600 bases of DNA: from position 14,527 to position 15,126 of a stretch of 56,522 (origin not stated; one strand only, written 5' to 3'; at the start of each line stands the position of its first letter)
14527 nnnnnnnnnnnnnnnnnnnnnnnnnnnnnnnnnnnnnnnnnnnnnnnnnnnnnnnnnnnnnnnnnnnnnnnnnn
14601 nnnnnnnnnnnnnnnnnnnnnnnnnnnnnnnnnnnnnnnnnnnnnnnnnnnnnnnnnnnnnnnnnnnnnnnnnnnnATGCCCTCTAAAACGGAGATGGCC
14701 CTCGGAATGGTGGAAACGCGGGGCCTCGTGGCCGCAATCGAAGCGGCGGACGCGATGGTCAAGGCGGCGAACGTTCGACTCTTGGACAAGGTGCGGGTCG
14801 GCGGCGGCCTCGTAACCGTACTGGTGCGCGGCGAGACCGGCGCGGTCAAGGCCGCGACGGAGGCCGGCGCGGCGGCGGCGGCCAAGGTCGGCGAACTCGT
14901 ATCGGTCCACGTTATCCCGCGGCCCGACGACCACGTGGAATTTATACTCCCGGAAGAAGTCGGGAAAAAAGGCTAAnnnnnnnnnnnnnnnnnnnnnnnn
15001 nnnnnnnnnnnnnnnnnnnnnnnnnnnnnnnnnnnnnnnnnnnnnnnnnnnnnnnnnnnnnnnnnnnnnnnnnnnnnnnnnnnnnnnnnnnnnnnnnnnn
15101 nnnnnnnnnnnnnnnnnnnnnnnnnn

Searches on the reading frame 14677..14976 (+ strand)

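Call 46: search_protein_families(library=pfam, proteins=[window:14677-14976:+], max_evalue=0.001)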
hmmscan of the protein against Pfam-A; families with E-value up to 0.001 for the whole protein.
window:14677-14976:+ (99 aa): 1 family
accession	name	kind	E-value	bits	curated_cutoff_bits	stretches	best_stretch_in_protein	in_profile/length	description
PF00936.24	BMC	-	9.9e-28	96.4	24.5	1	8-83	1-75/75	BMC domain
